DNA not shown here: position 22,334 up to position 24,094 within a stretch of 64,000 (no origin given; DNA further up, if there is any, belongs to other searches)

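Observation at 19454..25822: Co-directional locus: AAR-like reductase followed by four phosphotransferases of four unrelated folds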

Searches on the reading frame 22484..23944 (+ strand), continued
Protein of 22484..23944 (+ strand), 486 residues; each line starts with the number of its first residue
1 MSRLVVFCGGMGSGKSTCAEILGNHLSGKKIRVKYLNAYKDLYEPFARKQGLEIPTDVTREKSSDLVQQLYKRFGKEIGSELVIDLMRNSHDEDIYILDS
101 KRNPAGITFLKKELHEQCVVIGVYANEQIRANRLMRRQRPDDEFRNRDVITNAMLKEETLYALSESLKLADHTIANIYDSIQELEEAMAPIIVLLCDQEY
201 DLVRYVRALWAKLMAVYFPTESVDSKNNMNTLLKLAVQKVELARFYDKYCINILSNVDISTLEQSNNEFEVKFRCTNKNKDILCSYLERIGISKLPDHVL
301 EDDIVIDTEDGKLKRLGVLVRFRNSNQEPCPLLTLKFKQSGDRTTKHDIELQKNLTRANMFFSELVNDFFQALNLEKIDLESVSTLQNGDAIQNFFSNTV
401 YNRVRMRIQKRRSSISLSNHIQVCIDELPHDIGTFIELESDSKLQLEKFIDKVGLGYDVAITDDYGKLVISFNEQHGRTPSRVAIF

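Call 49: search_protein_families(library=pfam, proteins=[P0015, P0018, P0020, P0017, P0061, P0030, P0013, P0033, P0029], max_evalue=0.05)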
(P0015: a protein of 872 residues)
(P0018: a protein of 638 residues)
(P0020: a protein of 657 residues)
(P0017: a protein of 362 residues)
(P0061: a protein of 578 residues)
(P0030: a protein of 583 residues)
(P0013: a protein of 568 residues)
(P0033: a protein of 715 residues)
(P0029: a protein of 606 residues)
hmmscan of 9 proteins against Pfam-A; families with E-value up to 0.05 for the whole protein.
P0015 (872 aa): 3 families
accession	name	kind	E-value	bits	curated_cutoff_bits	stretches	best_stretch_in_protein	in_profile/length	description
PF01928.26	CYTH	-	4.9e-05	23.7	23.2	1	651-830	2-151/179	CYTH domain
PF20720.3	nSTAND3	-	0.0045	17.1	27.2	0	6-51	16-61/155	Novel STAND NTPase 3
PF01121.26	CoaE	-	0.046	13.8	27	0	9-28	2-21/180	Dephospho-CoA kinase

P0018 (638 aa): 6 families
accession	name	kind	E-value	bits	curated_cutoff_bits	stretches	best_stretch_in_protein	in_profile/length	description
PF13238.12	AAA_18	-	1.1e-05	26.3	29.4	1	7-151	1-123/128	AAA domain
PF08433.16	KTI12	-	0.0031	17.5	22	1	5-40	2-37/271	Chromatin associated protein KTI12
PF01583.26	APS_kinase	-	0.019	15.5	21.1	1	5-42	3-40/152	Adenylylsulphate kinase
PF00437.27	T2SSE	-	0.029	13.5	24.9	1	2-34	140-173/370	Type II/IV secretion system protein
PF13671.12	AAA_33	-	0.03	15.1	27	0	6-28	1-23/143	AAA domain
PF13401.12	AAA_22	-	0.04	14.7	27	0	4-48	5-54/130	AAA domain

P0020 (657 aa): 6 families
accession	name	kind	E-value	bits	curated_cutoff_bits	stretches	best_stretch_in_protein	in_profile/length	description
PF13238.12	AAA_18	-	0.00021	22.2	29.4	1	12-95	1-80/128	AAA domain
PF13401.12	AAA_22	-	0.0037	18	27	1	9-47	5-45/130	AAA domain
PF03193.22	RsgA_GTPase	-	0.0078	16.5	30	1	4-31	101-128/174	RsgA GTPase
PF20720.3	nSTAND3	-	0.01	16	27.2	0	5-29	13-37/155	Novel STAND NTPase 3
PF13173.12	AAA_14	-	0.038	14.4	27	0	9-46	2-40/129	AAA domain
PF13521.12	AAA_28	-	0.044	14.4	27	0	12-39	2-26/164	AAA domain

P0017 (362 aa): 2 families
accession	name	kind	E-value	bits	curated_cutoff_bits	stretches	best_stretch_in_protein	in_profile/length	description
PF01928.26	CYTH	-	4.9e-08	33.4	23.2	1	125-307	2-158/179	CYTH domain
PF00447.23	HSF_DNA-bind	-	0.036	15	22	0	239-274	43-70/100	HSF-type DNA-binding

P0061 (578 aa): 3 families
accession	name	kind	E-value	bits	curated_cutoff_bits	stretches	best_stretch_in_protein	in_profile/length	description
PF01928.26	CYTH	-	2.6e-09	37.6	23.2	1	360-539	2-155/179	CYTH domain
PF11178.13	DUF2963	-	0.003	17.3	22.6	1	269-287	21-39/52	Protein of unknown function (DUF2963)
PF01636.29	APH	-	0.0096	16.1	23.2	1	25-241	5-228/239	Phosphotransferase enzyme family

P0030 (583 aa): 2 families
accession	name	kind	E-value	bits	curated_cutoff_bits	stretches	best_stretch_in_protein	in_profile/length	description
PF00266.25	Aminotran_5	-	2.4e-07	30.5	21.5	1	266-485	38-271/371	Aminotransferase class-V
PF01928.26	CYTH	-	5.2e-06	26.8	23.2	1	11-199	2-169/179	CYTH domain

P0013 (568 aa): 6 families
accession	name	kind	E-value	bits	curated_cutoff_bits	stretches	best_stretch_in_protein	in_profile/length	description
PF01928.26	CYTH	-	1.2e-06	29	23.2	1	351-527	3-152/179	CYTH domain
PF02223.23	Thymidylate_kin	-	0.0078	16.4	27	0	140-190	105-158/185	Thymidylate kinase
PF13238.12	AAA_18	-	0.014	16.3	29.4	0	40-184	1-123/128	AAA domain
PF03193.22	RsgA_GTPase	-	0.014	15.7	30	1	28-56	97-125/174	RsgA GTPase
PF13401.12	AAA_22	-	0.028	15.2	27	0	37-74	5-33/130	AAA domain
PF00485.24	PRK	-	0.042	14.1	22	0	40-76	2-38/196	Phosphoribulokinase / Uridine kinase family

P0033 (715 aa): 4 families
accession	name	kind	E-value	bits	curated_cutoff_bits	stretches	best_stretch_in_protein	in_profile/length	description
PF13238.12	AAA_18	-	0.0011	19.8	29.4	1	67-120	1-44/128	AAA domain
PF13401.12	AAA_22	-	0.0017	19.1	27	1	65-178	6-109/130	AAA domain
PF01121.26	CoaE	-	0.0033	17.6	27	1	66-86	2-22/180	Dephospho-CoA kinase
PF08433.16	KTI12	-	0.023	14.6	22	0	66-103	3-40/271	Chromatin associated protein KTI12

P0029 (606 aa): 1 family
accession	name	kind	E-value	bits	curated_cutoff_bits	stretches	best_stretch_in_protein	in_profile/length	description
PF13238.12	AAA_18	-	0.00037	21.4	29.4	1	14-152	1-119/128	AAA domain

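Call 51: find_homologous_proteins(query=A2, max_evalue=0.00001)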
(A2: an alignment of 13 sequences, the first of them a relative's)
Query A2 (13 sequences) (486 aa, profile of the alignment): 4 proteins with E <= 0.00001 among 8000 candidates.
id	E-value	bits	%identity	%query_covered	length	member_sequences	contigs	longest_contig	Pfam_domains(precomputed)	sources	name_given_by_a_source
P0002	1.8e-174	600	35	100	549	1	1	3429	PF01928.27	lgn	-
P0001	7.9e-167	575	100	100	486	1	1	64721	PF01928.27,PF13238.13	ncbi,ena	-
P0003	2.2e-164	567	44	46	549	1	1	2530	-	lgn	-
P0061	2.8e-148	514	28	45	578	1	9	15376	PF01928.27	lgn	-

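Call 52: find_encoding_contigs(protein=P0061, flank=8000, max_places=4)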
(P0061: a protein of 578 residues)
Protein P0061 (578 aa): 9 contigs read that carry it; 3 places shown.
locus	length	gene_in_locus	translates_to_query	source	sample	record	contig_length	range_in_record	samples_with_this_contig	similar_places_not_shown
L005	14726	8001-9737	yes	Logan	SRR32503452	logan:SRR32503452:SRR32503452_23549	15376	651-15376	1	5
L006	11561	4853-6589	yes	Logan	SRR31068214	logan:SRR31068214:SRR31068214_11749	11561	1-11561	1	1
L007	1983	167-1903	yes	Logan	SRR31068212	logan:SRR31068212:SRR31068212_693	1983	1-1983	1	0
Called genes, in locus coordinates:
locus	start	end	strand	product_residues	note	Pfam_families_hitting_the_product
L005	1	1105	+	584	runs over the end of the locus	?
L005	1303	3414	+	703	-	PF12437:GSIII_N, PF00120:Gln-synt_C, PF18318:Gln-synt_C-ter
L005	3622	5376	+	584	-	PF01381:HTH_3 (faint)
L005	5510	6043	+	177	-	PF13238:AAA_18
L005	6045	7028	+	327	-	PF00224:PK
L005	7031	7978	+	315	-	PF00288:GHMP_kinases_N (weak)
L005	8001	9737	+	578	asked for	PF01928:CYTH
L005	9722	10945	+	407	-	PF14907:NTP_transf_5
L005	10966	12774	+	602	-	PF00664:ABC_membrane, PF13304:AAA_21 (faint), PF00005:ABC_tran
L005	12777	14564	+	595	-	PF00005:ABC_tran, PF02463:SMC_N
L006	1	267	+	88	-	?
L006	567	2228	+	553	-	-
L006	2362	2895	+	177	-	PF13238:AAA_18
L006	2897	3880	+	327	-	PF00224:PK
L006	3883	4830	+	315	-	PF00288:GHMP_kinases_N (weak)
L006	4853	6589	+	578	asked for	PF01928:CYTH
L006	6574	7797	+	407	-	PF14907:NTP_transf_5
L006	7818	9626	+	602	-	PF00664:ABC_membrane, PF13304:AAA_21 (faint), PF00005:ABC_tran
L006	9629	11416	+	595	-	PF00005:ABC_tran, PF02463:SMC_N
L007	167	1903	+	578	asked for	PF01928:CYTH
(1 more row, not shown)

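Call 58: search_protein_families(library=pfam, proteins=[P0096, P0116, P0141, P0046, P0086, P0039, P0047, P0037, P0147, P0027], max_evalue=0.01)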
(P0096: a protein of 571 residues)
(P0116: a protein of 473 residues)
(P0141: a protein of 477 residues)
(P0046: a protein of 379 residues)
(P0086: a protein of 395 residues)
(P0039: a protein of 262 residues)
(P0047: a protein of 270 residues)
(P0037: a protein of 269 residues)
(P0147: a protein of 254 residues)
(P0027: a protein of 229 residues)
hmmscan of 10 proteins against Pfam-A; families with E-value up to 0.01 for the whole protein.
P0096 (571 aa): 2 families
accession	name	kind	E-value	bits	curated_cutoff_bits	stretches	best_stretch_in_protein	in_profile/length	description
PF00266.25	Aminotran_5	-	1.6e-09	37.7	21.5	1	281-515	62-316/371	Aminotransferase class-V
PF01928.26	CYTH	-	2.1e-05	24.8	23.2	1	3-178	2-148/179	CYTH domain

P0116 (473 aa): 3 families
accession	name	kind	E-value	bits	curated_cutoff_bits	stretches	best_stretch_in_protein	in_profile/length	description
PF00485.24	PRK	-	1e-05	25.9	22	1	42-222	1-187/196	Phosphoribulokinase / Uridine kinase family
PF01928.26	CYTH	-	0.00011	22.5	23.2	1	248-426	2-149/179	CYTH domain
PF02223.23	Thymidylate_kin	-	0.0034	17.5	27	0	45-71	1-27/185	Thymidylate kinase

P0141 (477 aa): 5 families
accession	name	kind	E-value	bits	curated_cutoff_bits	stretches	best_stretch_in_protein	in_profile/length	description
PF13238.12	AAA_18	-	3.8e-15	56.9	29.4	1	292-425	1-118/128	AAA domain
PF13207.12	AAA_17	-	2.1e-14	54.4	27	1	295-431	1-136/136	AAA domain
PF02517.21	Rce1-like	-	2.5e-09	37.7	22.4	1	125-236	5-92/93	Type II CAAX prenyl endopeptidase Rce1-like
PF13671.12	AAA_33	-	0.0011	19.7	27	1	292-426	2-127/143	AAA domain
PF00406.28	ADK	-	0.0027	18.3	26.8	1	294-428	1-129/151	Adenylate kinase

P0046 (379 aa): 8 families
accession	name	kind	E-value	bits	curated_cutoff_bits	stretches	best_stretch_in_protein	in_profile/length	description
PF13207.12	AAA_17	-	2.1e-30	106.2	27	2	203-322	2-125/136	AAA domain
PF13238.12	AAA_18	-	3.4e-25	89.4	29.4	2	4-128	1-114/128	AAA domain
PF01121.26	CoaE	-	1.1e-08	35.4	27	1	198-243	2-45/180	Dephospho-CoA kinase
PF04275.20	P-mevalo_kinase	-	2.9e-08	34.1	33.8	1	244-298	60-113/114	Phosphomevalonate kinase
PF00406.28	ADK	-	6.4e-07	30.1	26.8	1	201-238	1-38/151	Adenylate kinase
PF01712.25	dNK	-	0.0003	21.1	27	0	202-226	4-28/203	Deoxynucleoside kinase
PF13671.12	AAA_33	-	0.0004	21.1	27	0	3-128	1-121/143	AAA domain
PF06414.18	Zeta_toxin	-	0.0042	17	22.3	0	3-26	18-41/199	Zeta toxin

P0086 (395 aa): 12 families
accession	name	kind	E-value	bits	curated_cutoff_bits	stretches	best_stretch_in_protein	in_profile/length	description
PF13207.12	AAA_17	-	5.6e-19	69.2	27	2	9-138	2-132/136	AAA domain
PF13238.12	AAA_18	-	8.1e-18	65.5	29.4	2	207-334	2-119/128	AAA domain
PF13671.12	AAA_33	-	4.3e-08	34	27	1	208-342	4-136/143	AAA domain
PF13521.12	AAA_28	-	0.00014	22.5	27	0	208-289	4-80/164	AAA domain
PF19263.5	DUF5906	-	0.00023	22.2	27.6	0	11-62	6-57/114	Family of unknown function (DUF5906)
PF00406.28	ADK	-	0.0003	21.4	26.8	0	8-51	2-45/151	Adenylate kinase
PF00005.33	ABC_tran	-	0.002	19.2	25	0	206-227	14-35/137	ABC transporter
PF07693.20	KAP_NTPase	-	0.0026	17.5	20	0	202-228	19-45/293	KAP family P-loop domain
PF00485.24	PRK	-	0.0033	17.7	22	0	207-228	3-24/196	Phosphoribulokinase / Uridine kinase family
PF01712.25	dNK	-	0.005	17.1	27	0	307-346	124-163/203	Deoxynucleoside kinase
PF02367.23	TsaE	-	0.0057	17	26.6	0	198-223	23-41/128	Threonylcarbamoyl adenosine biosynthesis protein TsaE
PF13604.12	AAA_30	-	0.0084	16.3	27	0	208-233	23-48/191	AAA domain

P0039 (262 aa): 1 family
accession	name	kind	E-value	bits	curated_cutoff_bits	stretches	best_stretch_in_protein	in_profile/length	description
PF01928.26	CYTH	-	3.3e-07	30.7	23.2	1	34-211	2-150/179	CYTH domain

P0047 (270 aa): 2 families
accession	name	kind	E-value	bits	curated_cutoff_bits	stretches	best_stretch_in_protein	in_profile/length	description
PF01928.26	CYTH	-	9.3e-05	22.8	23.2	1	33-211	2-150/179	CYTH domain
PF21452.2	Cmr1_like_C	-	0.0041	17.7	27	0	75-145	18-90/116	Cmr1-like, C-terminal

P0037 (269 aa): 1 family
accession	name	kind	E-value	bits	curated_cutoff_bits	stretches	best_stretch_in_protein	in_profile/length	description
PF01928.26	CYTH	-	8.2e-06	26.2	23.2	1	34-206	2-144/179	CYTH domain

P0147 (254 aa): 1 family
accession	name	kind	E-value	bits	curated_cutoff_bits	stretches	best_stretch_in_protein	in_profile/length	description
PF01928.26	CYTH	-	7.2e-05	23.1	23.2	1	1-89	1-85/179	CYTH domain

P0027 (229 aa): 17 families
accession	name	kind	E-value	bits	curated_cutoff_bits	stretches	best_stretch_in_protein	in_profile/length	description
PF13238.12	AAA_18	-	3.9e-09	37.5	29.4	1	38-176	1-121/128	AAA domain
PF13671.12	AAA_33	-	3.2e-06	27.9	27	1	38-171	2-123/143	AAA domain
PF13401.12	AAA_22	-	3.1e-05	24.7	27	1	34-89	4-64/130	AAA domain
PF20720.3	nSTAND3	-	4.1e-05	23.8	27.2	1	28-70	10-52/155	Novel STAND NTPase 3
PF01637.24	ATPase_2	-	5e-05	23.7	33.2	1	34-69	19-54/225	ATPase domain predominantly from Archaea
PF00005.33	ABC_tran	-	0.00021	22.4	25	1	33-57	9-33/137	ABC transporter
PF13191.12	AAA_16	-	0.00029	21.8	32.6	1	36-102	25-85/167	AAA ATPase domain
PF13207.12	AAA_17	-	0.00029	21.6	27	1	41-170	1-127/136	AAA domain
PF13479.12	AAA_24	-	0.00043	20.6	27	1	36-60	3-27/195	AAA domain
PF00485.24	PRK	-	0.0015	18.8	22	1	37-65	1-29/196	Phosphoribulokinase / Uridine kinase family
PF00004.35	AAA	-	0.0016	19.3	21.2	1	38-59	1-22/131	ATPase family associated with various cellular activities (AAA)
PF01078.27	Mg_chelatase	-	0.0017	18.2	20.3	1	33-60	20-47/207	Magnesium chelatase, subunit ChlI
PF02367.23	TsaE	-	0.0023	18.3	26.6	1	30-59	16-45/128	Threonylcarbamoyl adenosine biosynthesis protein TsaE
PF06309.17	Torsin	-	0.0035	17.9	27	1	37-72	55-90/127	Torsin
PF13521.12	AAA_28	-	0.005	17.5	27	0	38-58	2-22/164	AAA domain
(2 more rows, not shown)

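Call 67: find_related_loci(query=A1, collection=viral_contigs, flank=8000)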
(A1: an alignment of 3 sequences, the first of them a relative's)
Query A1 (486 aa) in viral_contigs; peptide patterns used: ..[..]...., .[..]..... (x = any residue, [..] = any of these).
87 stretches matched a pattern, but none encodes a relative of the query by tblastn (E <= 1e-3).
